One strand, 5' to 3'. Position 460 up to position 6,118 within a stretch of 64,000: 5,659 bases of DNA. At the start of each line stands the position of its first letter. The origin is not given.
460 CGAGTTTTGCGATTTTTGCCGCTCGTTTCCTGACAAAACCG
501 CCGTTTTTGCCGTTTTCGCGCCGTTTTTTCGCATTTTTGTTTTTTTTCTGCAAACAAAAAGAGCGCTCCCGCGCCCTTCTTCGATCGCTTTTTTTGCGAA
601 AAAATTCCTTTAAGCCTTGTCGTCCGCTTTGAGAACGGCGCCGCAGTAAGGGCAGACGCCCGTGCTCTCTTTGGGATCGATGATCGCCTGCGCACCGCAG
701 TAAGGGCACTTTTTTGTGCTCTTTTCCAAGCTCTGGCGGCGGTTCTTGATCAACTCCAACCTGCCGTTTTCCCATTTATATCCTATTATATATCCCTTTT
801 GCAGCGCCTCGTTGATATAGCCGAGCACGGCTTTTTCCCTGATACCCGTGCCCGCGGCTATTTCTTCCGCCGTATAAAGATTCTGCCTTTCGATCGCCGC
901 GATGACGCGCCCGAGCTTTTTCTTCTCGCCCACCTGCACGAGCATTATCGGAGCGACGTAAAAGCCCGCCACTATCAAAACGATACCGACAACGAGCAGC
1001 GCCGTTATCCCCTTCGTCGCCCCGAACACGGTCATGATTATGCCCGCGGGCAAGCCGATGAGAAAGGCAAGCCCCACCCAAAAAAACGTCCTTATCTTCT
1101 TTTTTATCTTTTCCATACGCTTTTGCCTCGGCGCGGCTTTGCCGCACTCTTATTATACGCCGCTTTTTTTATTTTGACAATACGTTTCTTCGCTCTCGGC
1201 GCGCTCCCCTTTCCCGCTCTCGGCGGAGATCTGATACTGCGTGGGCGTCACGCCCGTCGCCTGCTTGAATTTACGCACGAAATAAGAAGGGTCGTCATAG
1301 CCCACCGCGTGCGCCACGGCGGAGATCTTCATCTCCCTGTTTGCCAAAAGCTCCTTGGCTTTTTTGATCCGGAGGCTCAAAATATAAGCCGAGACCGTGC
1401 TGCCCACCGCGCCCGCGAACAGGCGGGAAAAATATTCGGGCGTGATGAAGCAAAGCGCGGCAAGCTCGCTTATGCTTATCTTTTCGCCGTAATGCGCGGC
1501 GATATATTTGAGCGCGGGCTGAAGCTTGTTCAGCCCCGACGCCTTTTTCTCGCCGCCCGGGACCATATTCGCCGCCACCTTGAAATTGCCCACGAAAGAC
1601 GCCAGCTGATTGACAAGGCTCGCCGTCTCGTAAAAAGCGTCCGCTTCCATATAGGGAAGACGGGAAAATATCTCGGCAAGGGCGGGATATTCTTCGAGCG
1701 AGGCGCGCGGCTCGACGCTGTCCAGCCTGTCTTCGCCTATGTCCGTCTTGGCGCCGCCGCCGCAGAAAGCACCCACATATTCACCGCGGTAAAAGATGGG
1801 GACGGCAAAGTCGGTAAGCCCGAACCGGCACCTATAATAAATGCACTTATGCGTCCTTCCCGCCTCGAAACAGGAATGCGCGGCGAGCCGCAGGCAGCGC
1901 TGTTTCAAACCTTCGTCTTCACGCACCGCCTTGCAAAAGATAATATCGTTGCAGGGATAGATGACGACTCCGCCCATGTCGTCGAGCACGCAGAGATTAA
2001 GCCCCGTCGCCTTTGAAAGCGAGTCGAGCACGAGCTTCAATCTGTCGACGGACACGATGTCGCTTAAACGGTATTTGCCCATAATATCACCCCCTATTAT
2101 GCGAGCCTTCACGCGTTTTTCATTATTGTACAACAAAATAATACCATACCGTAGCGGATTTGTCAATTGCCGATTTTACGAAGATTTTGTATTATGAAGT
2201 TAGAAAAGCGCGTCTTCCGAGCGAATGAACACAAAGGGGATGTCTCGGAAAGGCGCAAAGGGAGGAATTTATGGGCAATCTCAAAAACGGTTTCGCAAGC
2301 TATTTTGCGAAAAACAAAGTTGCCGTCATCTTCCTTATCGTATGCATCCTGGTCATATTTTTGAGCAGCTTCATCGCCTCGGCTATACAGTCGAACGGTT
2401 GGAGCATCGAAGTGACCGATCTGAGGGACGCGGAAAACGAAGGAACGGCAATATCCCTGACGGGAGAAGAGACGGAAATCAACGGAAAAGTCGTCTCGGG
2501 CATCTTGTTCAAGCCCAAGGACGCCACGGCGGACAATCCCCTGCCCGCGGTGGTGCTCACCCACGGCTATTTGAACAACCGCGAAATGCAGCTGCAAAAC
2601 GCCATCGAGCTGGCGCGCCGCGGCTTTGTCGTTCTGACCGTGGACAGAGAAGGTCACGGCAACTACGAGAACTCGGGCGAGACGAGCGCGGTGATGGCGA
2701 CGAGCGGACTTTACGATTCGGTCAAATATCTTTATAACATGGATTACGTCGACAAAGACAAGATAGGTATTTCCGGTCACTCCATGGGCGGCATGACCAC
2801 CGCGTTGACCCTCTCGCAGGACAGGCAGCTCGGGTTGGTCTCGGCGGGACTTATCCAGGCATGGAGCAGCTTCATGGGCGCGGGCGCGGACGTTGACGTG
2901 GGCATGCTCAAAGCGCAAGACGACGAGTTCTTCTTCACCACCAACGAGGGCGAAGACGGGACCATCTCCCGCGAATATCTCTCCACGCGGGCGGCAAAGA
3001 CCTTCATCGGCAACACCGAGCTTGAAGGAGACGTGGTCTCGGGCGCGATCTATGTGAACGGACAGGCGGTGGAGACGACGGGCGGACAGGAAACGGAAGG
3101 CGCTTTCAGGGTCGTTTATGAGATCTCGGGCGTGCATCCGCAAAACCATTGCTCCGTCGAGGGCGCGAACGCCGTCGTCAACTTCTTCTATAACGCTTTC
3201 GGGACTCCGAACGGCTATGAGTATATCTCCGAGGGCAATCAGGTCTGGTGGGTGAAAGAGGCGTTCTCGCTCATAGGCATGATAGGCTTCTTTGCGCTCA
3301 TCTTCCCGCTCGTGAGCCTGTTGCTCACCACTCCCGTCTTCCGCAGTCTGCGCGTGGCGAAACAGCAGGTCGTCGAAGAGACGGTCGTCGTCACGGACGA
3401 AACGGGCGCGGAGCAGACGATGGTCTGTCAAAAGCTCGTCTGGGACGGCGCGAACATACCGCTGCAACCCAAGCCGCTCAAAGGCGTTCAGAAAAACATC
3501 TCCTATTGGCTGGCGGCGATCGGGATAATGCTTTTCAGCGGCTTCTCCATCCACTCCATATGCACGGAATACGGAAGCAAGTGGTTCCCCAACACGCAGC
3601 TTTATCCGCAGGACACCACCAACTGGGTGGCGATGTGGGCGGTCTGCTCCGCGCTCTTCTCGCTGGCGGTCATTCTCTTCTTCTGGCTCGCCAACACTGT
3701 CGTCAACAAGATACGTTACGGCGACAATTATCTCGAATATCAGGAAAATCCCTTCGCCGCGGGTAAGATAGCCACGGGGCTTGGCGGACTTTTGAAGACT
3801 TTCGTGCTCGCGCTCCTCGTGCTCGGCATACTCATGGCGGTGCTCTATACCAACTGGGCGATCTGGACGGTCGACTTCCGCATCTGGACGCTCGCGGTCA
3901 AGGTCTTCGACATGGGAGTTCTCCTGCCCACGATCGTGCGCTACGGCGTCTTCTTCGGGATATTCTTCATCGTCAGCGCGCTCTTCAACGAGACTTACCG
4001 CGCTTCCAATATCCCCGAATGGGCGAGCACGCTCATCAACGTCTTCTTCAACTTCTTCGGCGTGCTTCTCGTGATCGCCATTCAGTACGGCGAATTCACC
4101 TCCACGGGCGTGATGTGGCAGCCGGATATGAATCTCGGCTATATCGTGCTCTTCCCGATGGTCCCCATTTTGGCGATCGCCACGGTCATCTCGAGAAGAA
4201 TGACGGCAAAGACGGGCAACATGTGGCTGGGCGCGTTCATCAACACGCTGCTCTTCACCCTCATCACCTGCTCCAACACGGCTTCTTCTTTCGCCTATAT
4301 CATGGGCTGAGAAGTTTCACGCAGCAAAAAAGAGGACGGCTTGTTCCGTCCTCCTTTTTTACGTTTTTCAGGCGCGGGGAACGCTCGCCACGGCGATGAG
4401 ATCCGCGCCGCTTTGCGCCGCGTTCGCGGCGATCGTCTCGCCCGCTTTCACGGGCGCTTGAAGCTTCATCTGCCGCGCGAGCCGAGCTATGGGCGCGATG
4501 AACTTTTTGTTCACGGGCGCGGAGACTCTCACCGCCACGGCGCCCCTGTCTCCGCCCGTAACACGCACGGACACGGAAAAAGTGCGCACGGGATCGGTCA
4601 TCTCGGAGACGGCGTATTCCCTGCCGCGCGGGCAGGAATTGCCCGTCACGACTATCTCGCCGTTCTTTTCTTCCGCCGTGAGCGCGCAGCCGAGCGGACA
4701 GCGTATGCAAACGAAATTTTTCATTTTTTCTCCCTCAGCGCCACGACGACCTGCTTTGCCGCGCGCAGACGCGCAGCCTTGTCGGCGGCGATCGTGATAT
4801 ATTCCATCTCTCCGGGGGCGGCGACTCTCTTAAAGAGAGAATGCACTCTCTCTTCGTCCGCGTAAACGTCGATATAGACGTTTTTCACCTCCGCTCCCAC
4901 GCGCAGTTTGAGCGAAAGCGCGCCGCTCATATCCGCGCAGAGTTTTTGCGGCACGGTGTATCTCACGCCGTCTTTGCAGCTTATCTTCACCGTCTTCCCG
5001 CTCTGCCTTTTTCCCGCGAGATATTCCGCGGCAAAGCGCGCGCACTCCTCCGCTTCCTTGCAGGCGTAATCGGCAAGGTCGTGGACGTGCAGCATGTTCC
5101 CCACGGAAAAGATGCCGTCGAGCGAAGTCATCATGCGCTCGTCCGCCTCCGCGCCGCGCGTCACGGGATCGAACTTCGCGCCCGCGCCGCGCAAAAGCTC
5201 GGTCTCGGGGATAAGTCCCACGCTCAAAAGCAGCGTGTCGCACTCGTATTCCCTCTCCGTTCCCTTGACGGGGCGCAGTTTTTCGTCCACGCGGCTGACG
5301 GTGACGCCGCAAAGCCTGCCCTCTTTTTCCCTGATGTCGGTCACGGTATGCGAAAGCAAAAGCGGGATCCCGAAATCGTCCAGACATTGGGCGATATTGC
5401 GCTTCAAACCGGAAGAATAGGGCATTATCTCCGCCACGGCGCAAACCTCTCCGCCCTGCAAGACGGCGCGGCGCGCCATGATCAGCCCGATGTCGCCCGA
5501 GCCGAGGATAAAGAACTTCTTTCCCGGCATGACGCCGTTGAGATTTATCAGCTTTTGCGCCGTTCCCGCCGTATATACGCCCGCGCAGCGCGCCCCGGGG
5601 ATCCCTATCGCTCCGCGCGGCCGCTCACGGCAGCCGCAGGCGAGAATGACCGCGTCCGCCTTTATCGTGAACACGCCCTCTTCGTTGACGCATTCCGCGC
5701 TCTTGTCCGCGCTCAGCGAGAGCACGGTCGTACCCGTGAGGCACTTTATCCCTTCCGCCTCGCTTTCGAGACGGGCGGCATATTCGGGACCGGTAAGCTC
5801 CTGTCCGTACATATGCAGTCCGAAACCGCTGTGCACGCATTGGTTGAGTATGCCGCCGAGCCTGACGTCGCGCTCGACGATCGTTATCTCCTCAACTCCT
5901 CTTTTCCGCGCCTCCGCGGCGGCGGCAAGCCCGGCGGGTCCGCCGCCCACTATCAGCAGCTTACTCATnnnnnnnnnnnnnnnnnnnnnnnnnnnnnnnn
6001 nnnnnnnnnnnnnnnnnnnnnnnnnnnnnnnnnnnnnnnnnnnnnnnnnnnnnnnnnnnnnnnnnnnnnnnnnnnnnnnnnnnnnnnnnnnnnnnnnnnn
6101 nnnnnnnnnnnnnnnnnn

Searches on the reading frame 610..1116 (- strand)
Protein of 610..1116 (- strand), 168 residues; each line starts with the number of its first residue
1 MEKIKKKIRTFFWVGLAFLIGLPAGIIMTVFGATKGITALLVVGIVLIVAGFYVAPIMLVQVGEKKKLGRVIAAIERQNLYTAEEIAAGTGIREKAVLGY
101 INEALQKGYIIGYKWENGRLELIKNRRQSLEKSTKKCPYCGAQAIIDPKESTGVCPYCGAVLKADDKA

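Call 84: search_protein_families(library=pfam, max_evalue=0.0001, proteins=[window:610-1116:-])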
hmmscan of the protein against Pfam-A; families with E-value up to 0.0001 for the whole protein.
window:610-1116:- (168 aa): 2 families
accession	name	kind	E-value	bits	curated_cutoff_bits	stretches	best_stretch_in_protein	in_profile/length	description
PF13248.11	Zn_ribbon_3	-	2.5e-06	27.2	27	0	154-167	4-17/26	zinc-ribbon domain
PF08271.17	Zn_Ribbon_TF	-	1.5e-05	24.9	29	1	136-165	2-32/43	TFIIB zinc-binding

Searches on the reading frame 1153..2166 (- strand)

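Call 84: search_protein_families(library=pfam, max_evalue=0.0001, proteins=[window:1153-2166:-])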
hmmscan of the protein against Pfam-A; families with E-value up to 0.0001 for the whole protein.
window:1153-2166:- (337 aa): 3 families
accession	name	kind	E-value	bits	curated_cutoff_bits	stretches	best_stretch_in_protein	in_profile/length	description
PF10114.15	PocR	-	5.3e-24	85.3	23.9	1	36-192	1-157/162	Sensory domain found in PocR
PF12833.13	HTH_18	-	7.8e-21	74.6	33.6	1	235-312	1-78/80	Helix-turn-helix domain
PF00165.29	HTH_AraC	-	3.4e-18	65.7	26.6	1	276-311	6-40/42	Bacterial regulatory helix-turn-helix proteins, AraC family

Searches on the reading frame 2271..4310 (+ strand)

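Call 43: search_protein_families(library=pfam, max_evalue=0.00001, proteins=[window:2271-4310:+])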
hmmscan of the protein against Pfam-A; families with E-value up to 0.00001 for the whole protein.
window:2271-4310:+ (679 aa): 6 families
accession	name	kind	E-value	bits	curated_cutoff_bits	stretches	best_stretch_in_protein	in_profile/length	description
PF00561.26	Abhydrolase_1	-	2.6e-10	40.8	25.8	1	92-194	1-102/245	alpha/beta hydrolase fold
PF12146.15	Hydrolase_4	-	5.6e-09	36.1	27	1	90-186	3-99/239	Serine aminopeptidase, S33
PF00326.27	Peptidase_S9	-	1.6e-07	31.5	22.6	1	112-185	8-86/213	Prolyl oligopeptidase family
PF12740.14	PETase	-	1.2e-06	28.6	28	1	76-181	41-143/263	PET hydrolase-like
PF03403.19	PAF-AH_p_II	-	4.2e-06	26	20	0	74-126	88-135/372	Platelet-activating factor acetylhydrolase, isoform II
PF12697.13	Abhydrolase_6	-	8.1e-06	27.1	26.3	0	94-202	1-94/217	Alpha/beta hydrolase family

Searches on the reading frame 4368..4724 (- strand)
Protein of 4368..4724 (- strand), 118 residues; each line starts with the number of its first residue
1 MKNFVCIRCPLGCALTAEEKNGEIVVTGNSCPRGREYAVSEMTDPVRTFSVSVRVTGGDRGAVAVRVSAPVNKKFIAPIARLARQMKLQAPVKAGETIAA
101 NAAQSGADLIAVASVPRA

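Call 84: search_protein_families(library=pfam, max_evalue=0.0001, proteins=[window:4368-4724:-])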
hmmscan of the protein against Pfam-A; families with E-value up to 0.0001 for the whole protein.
window:4368-4724:- (118 aa): 1 family
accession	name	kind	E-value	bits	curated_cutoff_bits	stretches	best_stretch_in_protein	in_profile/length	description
PF07892.16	DUF1667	-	2.8e-20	72.5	27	1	32-111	1-80/82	Protein of unknown function (DUF1667)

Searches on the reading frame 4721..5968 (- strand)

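Call 84: search_protein_families(library=pfam, max_evalue=0.0001, proteins=[window:4721-5968:-])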
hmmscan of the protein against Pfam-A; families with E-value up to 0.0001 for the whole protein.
window:4721-5968:- (415 aa): 8 families
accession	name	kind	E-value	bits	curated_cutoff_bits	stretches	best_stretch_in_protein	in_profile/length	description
PF07992.20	Pyr_redox_2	-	8e-33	114.5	26.1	1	3-306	2-291/291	Pyridine nucleotide-disulphide oxidoreductase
PF13738.12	Pyr_redox_3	-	2.6e-10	40.5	30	1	5-34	1-30/305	Pyridine nucleotide-disulphide oxidoreductase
PF00890.30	FAD_binding_2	-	1.2e-07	31.7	20.4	1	4-39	2-36/414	FAD binding domain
PF12831.13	FAD_oxidored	-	1.3e-07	31.7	27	1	4-45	2-42/416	FAD dependent oxidoreductase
PF00070.33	Pyr_redox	-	5.3e-07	30.5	22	0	3-42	1-39/82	Pyridine nucleotide-disulphide oxidoreductase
PF13450.12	NAD_binding_8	-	5.3e-07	30.3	21.9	1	6-48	1-42/68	NAD(P)-binding Rossmann-like domain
PF01266.30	DAO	-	1.3e-06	28.6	27.9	0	4-38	2-35/353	FAD dependent oxidoreductase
PF03486.20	HI0933_like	-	7.8e-05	22.7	50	0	3-38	2-36/244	HI0933-like protein Rossmann domain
